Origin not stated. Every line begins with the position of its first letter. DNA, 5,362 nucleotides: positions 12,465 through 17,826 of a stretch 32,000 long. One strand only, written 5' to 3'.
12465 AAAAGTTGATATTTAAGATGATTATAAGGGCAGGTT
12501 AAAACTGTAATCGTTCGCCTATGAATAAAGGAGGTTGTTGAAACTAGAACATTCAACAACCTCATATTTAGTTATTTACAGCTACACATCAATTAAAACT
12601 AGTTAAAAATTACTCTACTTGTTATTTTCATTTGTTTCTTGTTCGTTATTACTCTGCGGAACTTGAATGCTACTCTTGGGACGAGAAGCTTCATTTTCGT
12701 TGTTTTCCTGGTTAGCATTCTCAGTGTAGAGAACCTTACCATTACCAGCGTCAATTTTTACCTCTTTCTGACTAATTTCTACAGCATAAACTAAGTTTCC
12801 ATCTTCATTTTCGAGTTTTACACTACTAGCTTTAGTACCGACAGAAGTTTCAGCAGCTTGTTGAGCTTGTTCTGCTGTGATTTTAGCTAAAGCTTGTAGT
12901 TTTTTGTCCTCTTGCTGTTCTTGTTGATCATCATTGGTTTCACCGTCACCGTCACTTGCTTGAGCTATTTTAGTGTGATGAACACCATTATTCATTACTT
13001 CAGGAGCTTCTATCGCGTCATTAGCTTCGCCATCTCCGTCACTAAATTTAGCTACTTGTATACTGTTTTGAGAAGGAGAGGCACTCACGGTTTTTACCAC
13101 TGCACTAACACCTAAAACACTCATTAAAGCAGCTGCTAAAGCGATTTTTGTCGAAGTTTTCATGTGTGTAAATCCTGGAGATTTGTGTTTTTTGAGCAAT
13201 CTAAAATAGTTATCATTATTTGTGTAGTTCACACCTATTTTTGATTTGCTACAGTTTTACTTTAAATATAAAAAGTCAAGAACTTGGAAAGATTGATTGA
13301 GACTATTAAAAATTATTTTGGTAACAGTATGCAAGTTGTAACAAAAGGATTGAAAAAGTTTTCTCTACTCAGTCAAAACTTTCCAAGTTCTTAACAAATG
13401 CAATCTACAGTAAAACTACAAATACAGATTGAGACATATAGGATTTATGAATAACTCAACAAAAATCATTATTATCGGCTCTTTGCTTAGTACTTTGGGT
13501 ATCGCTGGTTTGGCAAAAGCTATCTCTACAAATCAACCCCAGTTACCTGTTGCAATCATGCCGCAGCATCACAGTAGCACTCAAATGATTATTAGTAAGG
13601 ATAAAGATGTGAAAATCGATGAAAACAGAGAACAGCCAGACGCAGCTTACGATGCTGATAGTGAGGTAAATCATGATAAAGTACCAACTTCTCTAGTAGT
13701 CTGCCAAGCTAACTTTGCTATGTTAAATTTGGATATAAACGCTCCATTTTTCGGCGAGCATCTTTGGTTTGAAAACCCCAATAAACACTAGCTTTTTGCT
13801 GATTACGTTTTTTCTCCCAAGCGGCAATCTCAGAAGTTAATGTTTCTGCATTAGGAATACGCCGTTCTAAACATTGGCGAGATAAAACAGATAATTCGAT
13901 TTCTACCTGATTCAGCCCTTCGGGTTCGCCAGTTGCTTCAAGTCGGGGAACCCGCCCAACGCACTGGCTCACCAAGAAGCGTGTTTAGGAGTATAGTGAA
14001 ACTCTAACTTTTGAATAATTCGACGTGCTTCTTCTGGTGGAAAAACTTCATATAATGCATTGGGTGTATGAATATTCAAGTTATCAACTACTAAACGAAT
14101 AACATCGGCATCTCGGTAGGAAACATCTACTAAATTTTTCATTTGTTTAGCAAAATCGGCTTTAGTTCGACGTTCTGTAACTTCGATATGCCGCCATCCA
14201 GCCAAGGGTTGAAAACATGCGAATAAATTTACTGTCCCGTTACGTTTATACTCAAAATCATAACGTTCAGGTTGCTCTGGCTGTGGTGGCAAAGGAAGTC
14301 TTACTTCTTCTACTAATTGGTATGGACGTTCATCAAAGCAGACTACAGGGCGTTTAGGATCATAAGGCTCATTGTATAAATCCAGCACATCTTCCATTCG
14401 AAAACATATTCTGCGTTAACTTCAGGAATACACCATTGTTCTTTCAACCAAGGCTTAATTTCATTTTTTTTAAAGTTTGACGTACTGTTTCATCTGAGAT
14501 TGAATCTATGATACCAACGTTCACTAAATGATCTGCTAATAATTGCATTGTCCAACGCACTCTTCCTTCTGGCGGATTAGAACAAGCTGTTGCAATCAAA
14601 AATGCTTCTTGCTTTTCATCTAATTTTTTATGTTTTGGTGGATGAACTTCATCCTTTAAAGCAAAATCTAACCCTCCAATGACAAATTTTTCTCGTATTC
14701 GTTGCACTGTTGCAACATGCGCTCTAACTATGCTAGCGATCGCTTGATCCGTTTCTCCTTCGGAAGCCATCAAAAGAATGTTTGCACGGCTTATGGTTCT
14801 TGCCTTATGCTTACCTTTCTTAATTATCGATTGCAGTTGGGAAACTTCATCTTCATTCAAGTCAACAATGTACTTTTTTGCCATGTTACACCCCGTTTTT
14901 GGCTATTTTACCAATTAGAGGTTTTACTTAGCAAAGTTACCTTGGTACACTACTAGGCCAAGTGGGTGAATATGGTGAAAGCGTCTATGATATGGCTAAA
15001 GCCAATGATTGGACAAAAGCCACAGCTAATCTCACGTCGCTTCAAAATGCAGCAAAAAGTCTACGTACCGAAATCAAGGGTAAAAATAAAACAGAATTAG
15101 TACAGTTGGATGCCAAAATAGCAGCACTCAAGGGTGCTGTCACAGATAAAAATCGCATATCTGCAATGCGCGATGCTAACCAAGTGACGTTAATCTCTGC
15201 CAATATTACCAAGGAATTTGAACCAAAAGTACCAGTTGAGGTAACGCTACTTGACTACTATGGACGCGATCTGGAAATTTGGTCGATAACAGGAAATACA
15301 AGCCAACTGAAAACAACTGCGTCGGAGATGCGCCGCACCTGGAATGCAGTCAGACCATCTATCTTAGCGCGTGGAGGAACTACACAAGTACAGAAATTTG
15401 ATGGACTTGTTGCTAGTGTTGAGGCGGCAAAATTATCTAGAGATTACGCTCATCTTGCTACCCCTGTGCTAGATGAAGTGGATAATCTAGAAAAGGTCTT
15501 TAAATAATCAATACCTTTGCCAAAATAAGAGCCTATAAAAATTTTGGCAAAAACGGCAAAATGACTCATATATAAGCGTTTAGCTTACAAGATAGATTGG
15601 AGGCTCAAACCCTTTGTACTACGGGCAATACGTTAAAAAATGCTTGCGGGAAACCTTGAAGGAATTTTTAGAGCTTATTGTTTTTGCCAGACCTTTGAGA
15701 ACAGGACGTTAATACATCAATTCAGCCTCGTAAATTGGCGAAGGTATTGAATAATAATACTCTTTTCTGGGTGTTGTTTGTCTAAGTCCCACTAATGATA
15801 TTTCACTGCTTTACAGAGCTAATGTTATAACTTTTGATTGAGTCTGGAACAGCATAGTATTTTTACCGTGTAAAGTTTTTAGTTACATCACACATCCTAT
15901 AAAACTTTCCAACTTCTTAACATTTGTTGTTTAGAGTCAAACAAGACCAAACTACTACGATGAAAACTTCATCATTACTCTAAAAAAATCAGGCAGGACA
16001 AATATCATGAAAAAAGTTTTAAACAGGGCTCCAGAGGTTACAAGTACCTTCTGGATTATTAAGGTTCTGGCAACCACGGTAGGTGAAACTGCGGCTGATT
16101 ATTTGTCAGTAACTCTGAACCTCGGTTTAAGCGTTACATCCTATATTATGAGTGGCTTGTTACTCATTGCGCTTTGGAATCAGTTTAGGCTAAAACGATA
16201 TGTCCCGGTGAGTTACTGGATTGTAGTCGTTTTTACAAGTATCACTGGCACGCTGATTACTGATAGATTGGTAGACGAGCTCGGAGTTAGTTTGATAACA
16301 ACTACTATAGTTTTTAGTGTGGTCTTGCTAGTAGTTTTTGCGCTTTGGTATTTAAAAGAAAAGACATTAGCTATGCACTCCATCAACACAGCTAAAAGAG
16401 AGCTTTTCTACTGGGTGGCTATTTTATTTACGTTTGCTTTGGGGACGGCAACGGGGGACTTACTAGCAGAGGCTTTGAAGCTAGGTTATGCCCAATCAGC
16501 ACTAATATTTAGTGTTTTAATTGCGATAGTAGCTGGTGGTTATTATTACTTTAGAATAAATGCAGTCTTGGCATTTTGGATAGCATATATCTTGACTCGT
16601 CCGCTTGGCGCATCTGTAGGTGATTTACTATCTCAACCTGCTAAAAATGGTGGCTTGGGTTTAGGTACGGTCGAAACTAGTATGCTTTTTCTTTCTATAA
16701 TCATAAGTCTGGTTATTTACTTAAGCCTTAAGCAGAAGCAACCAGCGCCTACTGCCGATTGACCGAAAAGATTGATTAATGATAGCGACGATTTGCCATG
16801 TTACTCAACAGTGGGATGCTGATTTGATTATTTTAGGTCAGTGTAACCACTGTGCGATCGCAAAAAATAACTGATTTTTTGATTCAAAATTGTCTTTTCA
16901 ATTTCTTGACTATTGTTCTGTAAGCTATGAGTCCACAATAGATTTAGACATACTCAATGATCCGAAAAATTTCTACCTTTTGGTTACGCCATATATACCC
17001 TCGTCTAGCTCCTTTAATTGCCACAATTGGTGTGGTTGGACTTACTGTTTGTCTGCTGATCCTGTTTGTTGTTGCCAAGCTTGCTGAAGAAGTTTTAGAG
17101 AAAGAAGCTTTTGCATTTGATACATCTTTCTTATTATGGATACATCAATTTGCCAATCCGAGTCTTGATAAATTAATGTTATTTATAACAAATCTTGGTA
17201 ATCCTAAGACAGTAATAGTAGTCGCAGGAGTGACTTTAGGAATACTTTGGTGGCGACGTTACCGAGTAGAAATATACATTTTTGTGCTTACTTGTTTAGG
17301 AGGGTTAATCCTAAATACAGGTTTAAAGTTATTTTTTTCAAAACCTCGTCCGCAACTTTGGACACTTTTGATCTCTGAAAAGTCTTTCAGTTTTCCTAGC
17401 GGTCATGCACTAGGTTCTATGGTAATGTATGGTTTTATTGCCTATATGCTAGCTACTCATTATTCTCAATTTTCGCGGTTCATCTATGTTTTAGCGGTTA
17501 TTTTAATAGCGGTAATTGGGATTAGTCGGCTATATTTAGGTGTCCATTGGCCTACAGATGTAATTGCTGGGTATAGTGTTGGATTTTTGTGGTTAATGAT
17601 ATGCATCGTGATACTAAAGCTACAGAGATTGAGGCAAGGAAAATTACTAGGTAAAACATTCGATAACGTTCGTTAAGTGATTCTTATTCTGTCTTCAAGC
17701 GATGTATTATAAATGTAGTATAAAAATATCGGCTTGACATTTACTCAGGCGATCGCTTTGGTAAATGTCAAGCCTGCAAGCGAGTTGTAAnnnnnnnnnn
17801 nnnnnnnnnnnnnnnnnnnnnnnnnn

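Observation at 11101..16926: Six copies of one 20-nt bipartite motif, each exactly 10 nt upstream of a -10-like hexamer: candidate envelope regulon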

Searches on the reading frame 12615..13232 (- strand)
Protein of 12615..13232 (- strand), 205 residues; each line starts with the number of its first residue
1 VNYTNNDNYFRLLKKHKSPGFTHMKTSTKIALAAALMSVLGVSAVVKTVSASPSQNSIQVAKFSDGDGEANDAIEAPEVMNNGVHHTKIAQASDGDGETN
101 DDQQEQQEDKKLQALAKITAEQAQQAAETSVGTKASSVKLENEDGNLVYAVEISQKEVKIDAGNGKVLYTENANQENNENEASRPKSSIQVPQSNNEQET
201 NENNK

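Call 4: search_protein_families(library=pfam, proteins=[window:12615-13232:-])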
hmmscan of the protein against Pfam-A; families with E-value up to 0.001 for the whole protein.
window:12615-13232:- (205 aa): 1 family
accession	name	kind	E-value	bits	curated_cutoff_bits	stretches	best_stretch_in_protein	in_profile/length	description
PF03413.25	PepSY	-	5.9e-09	36.5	24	1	117-170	1-59/60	Peptidase propeptide and YPEB domain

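Call 46: search_protein_families(library=ncbifam, proteins=[window:12615-13232:-], max_evalue=0.00001)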
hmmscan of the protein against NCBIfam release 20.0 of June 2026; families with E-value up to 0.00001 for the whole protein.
window:12615-13232:- (205 aa): 0 families

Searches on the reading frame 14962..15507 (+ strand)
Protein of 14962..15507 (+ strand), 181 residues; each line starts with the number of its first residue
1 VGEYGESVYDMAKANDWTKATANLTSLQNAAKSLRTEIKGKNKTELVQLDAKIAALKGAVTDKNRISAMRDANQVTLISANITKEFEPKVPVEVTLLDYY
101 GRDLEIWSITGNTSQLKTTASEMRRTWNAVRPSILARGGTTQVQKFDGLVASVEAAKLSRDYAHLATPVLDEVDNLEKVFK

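Call 5: search_protein_families(library=pfam, proteins=[window:14962-15507:+])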
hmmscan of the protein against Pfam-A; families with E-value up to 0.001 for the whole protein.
window:14962-15507:+ (181 aa): 1 family
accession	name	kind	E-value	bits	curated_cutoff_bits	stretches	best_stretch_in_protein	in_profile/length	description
PF09577.15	Spore_YpjB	-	0.00024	21.4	24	1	6-173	9-178/230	Sporulation protein YpjB (SpoYpjB)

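Call 46: search_protein_families(library=ncbifam, proteins=[window:14962-15507:+], max_evalue=0.00001)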
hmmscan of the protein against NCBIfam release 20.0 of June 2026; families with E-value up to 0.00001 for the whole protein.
window:14962-15507:+ (181 aa): 0 families

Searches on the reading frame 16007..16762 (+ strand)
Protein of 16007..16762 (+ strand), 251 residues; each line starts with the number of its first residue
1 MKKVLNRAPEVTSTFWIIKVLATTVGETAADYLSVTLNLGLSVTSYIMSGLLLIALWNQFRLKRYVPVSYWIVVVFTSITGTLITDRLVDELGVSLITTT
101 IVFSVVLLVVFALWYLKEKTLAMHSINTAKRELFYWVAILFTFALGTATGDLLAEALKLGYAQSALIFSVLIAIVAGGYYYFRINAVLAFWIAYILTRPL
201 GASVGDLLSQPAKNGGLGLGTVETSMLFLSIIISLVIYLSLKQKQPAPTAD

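Call 5: search_protein_families(library=pfam, proteins=[window:16007-16762:+])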
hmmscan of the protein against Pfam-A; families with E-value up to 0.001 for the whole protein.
window:16007-16762:+ (251 aa): 1 family
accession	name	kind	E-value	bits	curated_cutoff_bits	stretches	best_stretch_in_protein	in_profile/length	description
PF03988.17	DUF347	-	2.9e-64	213.6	28.2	4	15-65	2-52/52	Repeat of Unknown Function (DUF347)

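Call 10: find_encoding_contigs(protein=window:16007-16762:+, flank=10000, max_places=10)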
Protein window:16007-16762:+ (251 aa): 23 contigs read that carry it; 10 places shown.
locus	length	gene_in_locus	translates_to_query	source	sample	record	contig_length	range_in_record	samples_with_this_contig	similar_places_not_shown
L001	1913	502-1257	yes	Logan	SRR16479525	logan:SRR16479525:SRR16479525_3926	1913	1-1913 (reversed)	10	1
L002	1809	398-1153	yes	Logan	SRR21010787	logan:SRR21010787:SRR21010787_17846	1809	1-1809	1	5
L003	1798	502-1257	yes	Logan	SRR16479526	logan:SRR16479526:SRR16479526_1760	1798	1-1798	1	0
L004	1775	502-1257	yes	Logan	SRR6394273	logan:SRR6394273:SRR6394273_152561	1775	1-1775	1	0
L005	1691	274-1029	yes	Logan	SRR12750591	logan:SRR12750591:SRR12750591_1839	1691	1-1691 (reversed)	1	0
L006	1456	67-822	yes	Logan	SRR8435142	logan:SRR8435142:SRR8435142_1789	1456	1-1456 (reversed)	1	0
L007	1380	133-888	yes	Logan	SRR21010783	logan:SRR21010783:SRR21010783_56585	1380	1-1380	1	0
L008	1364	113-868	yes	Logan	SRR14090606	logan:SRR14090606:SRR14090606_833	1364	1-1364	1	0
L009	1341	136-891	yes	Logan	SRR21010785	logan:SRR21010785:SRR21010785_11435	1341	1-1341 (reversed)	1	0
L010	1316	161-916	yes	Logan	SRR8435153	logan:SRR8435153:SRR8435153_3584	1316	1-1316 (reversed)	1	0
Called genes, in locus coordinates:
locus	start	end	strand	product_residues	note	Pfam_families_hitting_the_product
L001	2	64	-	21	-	?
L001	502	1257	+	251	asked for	PF03988:DUF347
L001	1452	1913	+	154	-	?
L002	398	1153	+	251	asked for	PF03988:DUF347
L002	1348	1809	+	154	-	?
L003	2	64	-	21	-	?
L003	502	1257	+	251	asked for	PF03988:DUF347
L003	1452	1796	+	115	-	?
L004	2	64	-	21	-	?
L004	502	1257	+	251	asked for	PF03988:DUF347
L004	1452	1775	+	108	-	?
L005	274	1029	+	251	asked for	PF03988:DUF347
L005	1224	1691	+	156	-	?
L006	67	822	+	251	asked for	PF03988:DUF347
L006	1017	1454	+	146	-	?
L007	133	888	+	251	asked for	PF03988:DUF347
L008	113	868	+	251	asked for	PF03988:DUF347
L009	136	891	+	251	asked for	PF03988:DUF347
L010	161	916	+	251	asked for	PF03988:DUF347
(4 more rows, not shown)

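Call 37: search_dna_similar(query=window:16007-16762:+, collection=plasmids, mode=protein, max_rows=60, rows=spread)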
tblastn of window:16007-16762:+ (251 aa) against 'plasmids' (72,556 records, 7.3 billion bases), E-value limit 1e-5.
Records with a match: 399; places in all: 472; records where one place covers at least 80% of the query: 388.
Best place of each record, by identity: 80-90% 2; 60-80% 21; <60% 376.
By first word of the organism name: Ralstonia 136; Pantoea 56; Cronobacter 33; Rhizobium 23; Enterobacter 22; Streptomyces 7; Burkholderia 7; Hymenobacter 6; Bradyrhizobium 6; Priestia 6; and 51 more.
By predicted mobility (MOB-suite, as given by PLSDB): non-mobilizable 196; mobilizable 135; conjugative 68.
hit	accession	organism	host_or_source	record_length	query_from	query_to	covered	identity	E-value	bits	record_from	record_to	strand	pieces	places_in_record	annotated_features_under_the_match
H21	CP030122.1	Brasilonema octagenarum UFV-E1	Eucalyptus grandis,mixed culture,leaves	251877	1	246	98%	84.6%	7e-109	351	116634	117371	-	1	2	hypothetical protein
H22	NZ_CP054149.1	Agrobacterium vaccinii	Blueberry,pure bacterial culture,Tumor ...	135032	6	248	97%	60.1%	5e-70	239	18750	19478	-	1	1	hypothetical protein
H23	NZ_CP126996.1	Acidisoma sp. PAMC 29798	cell culture,lichen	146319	2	224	89%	61.0%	1e-71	244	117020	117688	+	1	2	hypothetical protein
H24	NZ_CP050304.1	Rhizobium lusitanum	Oxytropis pumilio,cell culture,root ...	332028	6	224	87%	60.3%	5e-73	248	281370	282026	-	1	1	hypothetical protein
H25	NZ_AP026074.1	Streptomyces nigrescens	-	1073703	6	224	87%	59.4%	5e-63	219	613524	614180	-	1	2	none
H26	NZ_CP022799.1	Ralstonia solanacearum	Solanum tuberosum,single cell,Potato ...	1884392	1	224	89%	57.5%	3e-56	200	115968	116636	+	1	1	none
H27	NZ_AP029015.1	Ralstonia pseudosolanacearum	-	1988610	1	224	89%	57.5%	3e-56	200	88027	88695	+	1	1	none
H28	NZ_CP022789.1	Ralstonia solanacearum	Solanum tuberosum,single cell,Potato ...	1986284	1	224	89%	57.1%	1e-55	198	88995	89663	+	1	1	none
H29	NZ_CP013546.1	Rhizobium phaseoli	Phaseolus vulgaris,Whole ...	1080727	4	224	88%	57.5%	2e-67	233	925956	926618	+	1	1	record has no annotation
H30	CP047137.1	Ralstonia solanacearum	Potato,Single cell,tuber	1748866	1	224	89%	56.6%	7e-57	202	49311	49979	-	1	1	hypothetical protein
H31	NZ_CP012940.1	Ralstonia solanacearum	plantain,cell culture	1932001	1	224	89%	56.6%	9e-57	201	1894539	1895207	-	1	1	none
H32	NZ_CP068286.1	Ralstonia syzygii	Musa balbisiana cultivar Kepok,banana ...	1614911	1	224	89%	56.6%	4e-55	197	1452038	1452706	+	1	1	record has no annotation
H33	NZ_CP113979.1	Ralstonia pseudosolanacearum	Cucurbita maxima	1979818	1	224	89%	56.2%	4e-55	197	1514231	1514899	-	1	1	none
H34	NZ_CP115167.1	Deinococcus aquaticus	Freshwater stream system, activated ...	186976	1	224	89%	55.8%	1e-68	236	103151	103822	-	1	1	hypothetical protein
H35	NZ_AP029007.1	Ralstonia pseudosolanacearum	-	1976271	1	224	89%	55.8%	3e-55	197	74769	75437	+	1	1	none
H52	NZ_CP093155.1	Enterobacter asburiae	Homo sapiens,urine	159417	5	224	88%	55.0%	3e-66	229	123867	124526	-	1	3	membrane protein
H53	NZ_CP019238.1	Rhodoferax koreense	Whole organism,environment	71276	5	224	88%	55.0%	5e-56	199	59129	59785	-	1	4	membrane protein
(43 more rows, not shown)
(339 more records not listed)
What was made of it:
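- Closest known: mmf cluster of Tn6048, Cupriavidus metallidurans. Same: The DUF347 protein is 55.0% identical to its best match on the Rhodoferax plasmid that carries the cluster (call 37).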

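Call 39: get_annotated_region(hit=H53, flank=8000)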
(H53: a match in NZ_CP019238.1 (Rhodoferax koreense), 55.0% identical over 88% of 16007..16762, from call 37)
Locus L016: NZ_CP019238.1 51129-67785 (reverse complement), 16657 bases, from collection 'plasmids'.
description: Rhodoferax koreense strain DCY-110 plasmid unnamed2
organism: Rhodoferax koreense (NCBI taxid 1842727)
taxonomy: Bacteria; Pseudomonadota; Betaproteobacteria; Burkholderiales; Comamonadaceae; Rhodoferax; Rhodoferax koreense
host: -; source: Whole organism,environment; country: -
typing (MOB-suite, as given by PLSDB): conjugative; replicon IncP; relaxase MOBP; mating-pair formation MPF_T
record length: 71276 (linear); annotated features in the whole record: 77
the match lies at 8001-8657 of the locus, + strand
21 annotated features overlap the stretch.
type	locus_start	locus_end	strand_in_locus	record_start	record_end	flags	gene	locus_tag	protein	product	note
CDS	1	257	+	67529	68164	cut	-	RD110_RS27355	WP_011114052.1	transglycosylase SLT domain-containing protein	-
CDS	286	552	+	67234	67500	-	-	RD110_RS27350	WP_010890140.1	hypothetical protein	-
CDS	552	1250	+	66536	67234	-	-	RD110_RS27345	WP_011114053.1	TraX family protein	-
CDS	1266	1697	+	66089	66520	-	-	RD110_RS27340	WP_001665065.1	OmpA family protein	-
CDS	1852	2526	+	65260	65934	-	-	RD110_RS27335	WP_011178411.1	DNA methylase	-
CDS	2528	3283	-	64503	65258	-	-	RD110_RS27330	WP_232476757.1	recombinase family protein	GO:0006310 - DNA recombination [Evidence IEA]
CDS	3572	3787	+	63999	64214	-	-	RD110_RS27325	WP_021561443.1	antitoxin MazE family protein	-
CDS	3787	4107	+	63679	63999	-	-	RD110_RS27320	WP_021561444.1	type II toxin-antitoxin system PemK/MazF family toxin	-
CDS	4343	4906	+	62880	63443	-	-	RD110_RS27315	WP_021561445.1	recombinase family protein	GO:0006310 - DNA recombination [Evidence IEA]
CDS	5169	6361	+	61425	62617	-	-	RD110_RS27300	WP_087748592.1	IS3 family transposase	-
CDS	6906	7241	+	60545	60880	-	-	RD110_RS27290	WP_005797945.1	PepSY domain-containing protein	-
CDS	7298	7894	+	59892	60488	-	-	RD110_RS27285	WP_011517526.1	undecaprenyl-diphosphatase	-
CDS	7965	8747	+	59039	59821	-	-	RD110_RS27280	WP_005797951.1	membrane protein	-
CDS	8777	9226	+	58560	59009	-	-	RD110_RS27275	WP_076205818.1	hypothetical protein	-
CDS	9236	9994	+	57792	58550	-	-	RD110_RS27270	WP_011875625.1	membrane protein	-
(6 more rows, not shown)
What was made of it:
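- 16007..16762 (+): DUF347 membrane protein (four repeats); target of site 5. call 5; about 55-60% identical to plasmid-borne homologues in other phyla, 55.0% on the Rhodoferax plasmid that carries the Tn6048 mmf cluster (calls 37, 39)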

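Call 40: get_annotated_region(hit=H52, flank=8000)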
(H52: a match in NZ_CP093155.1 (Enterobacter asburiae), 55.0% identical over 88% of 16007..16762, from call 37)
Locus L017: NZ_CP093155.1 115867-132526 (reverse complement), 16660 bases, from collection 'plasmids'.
description: Enterobacter asburiae strain 5549 plasmid pECLA, complete sequence
organism: Enterobacter asburiae (NCBI taxid 61645)
taxonomy: Bacteria; Pseudomonadota; Gammaproteobacteria; Enterobacterales; Enterobacteriaceae; Enterobacter; Enterobacter asburiae
host: -; source: Homo sapiens,urine; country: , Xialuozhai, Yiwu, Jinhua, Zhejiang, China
typing (MOB-suite, as given by PLSDB): conjugative; replicon IncFIB,IncFII; relaxase MOBF; mating-pair formation MPF_F
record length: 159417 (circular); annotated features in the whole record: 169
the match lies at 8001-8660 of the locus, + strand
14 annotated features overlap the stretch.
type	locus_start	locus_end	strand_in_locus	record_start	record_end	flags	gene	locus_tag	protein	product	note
CDS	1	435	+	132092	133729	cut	-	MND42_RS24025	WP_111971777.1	PP2C family serine/threonine-protein phosphatase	-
CDS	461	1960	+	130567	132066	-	-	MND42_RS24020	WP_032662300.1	lipopolysaccharide kinase InaA family protein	-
CDS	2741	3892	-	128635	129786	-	-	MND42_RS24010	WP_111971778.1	hypothetical protein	-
CDS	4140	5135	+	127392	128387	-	-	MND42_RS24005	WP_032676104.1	tyrosine-type recombinase/integrase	GO:0015074 - DNA integration [Evidence IEA]; GO:0006310 - DNA recombination [Evidence IEA]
CDS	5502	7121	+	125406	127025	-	-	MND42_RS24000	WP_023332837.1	phosphoethanolamine--lipid A transferase MCR-10.1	-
predicted_resistance_gene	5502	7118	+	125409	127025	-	mcr-10.1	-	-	phosphoethanolamine--lipid A transferase MCR-10.1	predicted by amrfinderplus; class COLISTIN; identity 100.0%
CDS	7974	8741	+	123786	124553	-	-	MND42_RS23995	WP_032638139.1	membrane protein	-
CDS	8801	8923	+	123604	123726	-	-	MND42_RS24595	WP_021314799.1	hypothetical protein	-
CDS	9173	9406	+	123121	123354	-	-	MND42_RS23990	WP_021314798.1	hypothetical protein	-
CDS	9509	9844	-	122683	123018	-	-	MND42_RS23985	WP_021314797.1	hypothetical protein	-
CDS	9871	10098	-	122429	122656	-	-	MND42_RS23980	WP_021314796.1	type II toxin-antitoxin system Phd/YefM family antitoxin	-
CDS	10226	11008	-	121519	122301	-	-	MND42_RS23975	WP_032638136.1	DsbA family protein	-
CDS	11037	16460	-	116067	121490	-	traI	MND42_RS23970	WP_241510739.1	conjugative transfer relaxase/helicase TraI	-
CDS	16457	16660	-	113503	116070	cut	traD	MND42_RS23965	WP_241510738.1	type IV conjugative transfer system coupling protein TraD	-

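Call 41: get_annotated_region(hit=H34, flank=8000)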
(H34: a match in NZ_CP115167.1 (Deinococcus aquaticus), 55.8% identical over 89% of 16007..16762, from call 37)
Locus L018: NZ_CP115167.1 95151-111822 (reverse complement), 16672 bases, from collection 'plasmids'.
description: Deinococcus aquaticus strain PB-314 plasmid pDATS02, complete sequence
organism: Deinococcus aquaticus (NCBI taxid 328692)
taxonomy: Bacteria; Deinococcota; Deinococci; Deinococcales; Deinococcaceae; Deinococcus; Deinococcus aquaticus
host: -; source: Freshwater stream system, activated sludge; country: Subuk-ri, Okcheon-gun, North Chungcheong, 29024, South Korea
typing (MOB-suite, as given by PLSDB): non-mobilizable
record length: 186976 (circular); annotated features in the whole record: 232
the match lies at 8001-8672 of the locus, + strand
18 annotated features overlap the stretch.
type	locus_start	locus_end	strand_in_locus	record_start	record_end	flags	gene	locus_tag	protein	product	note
CDS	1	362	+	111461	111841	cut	-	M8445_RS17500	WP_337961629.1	PIN domain-containing protein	-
CDS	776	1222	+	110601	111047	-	-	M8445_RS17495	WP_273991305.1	hypothetical protein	-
CDS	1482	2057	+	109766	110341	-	-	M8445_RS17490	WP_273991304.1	phosphatase PAP2 family protein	-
CDS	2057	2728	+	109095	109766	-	-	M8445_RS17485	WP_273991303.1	response regulator transcription factor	GO:0000160 - phosphorelay signal transduction system [Evidence IEA]; GO:0006355 - regulation of DNA-templated ...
CDS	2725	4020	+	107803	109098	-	-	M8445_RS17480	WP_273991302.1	ATP-binding protein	-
CDS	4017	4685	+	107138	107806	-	-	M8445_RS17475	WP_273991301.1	hypothetical protein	-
CDS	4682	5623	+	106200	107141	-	-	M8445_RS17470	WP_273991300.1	PIG-L deacetylase family protein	-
CDS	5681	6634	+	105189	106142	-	-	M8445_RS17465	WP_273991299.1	S8 family serine peptidase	GO:0006508 - proteolysis [Evidence IEA]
CDS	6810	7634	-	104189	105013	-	-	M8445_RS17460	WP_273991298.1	undecaprenyl-diphosphate phosphatase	GO:0016311 - dephosphorylation [Evidence IEA]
CDS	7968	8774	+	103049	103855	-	-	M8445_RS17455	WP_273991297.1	hypothetical protein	-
CDS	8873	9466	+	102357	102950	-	-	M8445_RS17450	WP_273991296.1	DedA family protein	GO:0055085 - transmembrane transport [Evidence IEA]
CDS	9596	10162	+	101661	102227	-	-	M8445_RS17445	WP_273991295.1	hypothetical protein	-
CDS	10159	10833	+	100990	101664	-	-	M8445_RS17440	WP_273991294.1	ATP-binding cassette domain-containing protein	-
CDS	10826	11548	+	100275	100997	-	-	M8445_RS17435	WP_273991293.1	ABC transporter ATP-binding protein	-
CDS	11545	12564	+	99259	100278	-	-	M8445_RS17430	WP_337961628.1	ABC transporter permease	-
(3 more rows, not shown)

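Call 46: search_protein_families(library=ncbifam, proteins=[window:16007-16762:+], max_evalue=0.00001)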
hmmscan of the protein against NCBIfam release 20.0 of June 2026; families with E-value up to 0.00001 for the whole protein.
window:16007-16762:+ (251 aa): 0 families

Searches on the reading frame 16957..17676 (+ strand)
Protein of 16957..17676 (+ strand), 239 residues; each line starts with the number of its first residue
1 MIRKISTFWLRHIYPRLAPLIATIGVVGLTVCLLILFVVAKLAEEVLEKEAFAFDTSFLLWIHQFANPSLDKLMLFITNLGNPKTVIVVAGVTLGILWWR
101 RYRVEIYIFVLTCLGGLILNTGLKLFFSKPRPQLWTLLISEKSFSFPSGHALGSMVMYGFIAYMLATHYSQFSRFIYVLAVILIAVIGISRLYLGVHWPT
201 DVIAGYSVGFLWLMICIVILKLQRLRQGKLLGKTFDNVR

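Call 5: search_protein_families(library=pfam, proteins=[window:16957-17676:+])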
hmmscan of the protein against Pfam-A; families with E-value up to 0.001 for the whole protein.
window:16957-17676:+ (239 aa): 1 family
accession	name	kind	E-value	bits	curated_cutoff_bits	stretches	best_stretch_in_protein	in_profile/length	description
PF01569.27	PAP2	-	3.3e-23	82.3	27.2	1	108-220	4-125/130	PAP2 superfamily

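Call 46: search_protein_families(library=ncbifam, proteins=[window:16957-17676:+], max_evalue=0.00001)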
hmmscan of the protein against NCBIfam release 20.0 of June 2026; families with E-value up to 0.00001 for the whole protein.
window:16957-17676:+ (239 aa): 2 families
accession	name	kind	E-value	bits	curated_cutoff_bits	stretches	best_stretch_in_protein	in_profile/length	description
NF047884.1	UdeprDiPSep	equivalog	2e-15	57.2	250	1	31-212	2-179/188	undecaprenyl-diphosphatase SepP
NF007975.0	PRK10699.1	equivalog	4.1e-08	32.9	261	1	140-224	153-232/254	phosphatidylglycerophosphatase B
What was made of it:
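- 16957..17676 (+): PAP2-family phosphatase (undecaprenyl-diphosphatase-like); target of site 6. calls 5, 46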
